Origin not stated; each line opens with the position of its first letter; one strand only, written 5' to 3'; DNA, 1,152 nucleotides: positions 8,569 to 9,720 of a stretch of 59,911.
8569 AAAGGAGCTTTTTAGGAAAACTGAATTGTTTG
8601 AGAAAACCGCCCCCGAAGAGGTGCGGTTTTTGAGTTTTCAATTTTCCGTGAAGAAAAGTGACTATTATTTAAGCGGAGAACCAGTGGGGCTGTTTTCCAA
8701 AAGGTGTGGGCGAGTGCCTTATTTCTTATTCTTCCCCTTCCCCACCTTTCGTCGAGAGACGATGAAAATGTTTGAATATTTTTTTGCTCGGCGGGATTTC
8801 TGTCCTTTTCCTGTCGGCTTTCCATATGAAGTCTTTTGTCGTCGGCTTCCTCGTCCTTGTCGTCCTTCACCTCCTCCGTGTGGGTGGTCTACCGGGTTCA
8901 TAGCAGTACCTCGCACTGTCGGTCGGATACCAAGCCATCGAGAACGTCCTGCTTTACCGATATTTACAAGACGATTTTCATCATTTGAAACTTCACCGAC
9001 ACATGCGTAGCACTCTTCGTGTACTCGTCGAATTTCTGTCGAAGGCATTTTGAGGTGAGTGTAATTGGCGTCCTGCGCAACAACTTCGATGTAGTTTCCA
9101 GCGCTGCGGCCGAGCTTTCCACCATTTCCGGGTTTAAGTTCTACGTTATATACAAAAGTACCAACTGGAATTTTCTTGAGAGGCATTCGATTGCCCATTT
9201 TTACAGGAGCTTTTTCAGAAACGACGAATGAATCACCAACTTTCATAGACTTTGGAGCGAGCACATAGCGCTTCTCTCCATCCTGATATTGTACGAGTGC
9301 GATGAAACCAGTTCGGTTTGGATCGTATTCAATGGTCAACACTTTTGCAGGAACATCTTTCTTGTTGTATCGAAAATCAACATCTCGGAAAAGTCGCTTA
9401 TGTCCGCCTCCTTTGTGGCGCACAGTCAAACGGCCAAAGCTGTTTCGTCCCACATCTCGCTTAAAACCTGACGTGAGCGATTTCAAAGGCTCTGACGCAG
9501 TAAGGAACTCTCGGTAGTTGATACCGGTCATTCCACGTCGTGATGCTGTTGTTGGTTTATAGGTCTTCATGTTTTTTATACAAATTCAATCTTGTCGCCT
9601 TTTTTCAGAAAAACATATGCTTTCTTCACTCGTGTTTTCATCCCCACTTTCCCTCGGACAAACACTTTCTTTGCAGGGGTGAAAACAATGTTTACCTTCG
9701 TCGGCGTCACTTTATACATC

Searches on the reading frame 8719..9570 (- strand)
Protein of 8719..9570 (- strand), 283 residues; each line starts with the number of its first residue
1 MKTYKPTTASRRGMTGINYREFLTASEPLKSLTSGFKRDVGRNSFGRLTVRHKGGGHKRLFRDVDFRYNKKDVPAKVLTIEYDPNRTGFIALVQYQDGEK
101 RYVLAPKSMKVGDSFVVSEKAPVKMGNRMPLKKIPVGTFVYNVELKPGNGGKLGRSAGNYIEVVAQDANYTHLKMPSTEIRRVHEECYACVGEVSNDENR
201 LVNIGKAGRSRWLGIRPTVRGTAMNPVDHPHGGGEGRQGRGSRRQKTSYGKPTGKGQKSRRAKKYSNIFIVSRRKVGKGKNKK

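Call 58: search_protein_families(library=pfam, proteins=[window:8719-9570:-], max_evalue=0.001)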
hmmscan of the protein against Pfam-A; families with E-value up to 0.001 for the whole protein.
window:8719-9570:- (283 aa): 2 families
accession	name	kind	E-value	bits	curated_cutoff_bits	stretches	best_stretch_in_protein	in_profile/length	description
PF03947.24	Ribosomal_L2_C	-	1.6e-51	174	33.7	1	124-245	1-120/126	Ribosomal Proteins L2, C-terminal domain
PF00181.30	Ribosomal_L2_N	-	1.1e-32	112.3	23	1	41-116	1-76/77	Ribosomal Proteins L2, RNA binding N-terminal domain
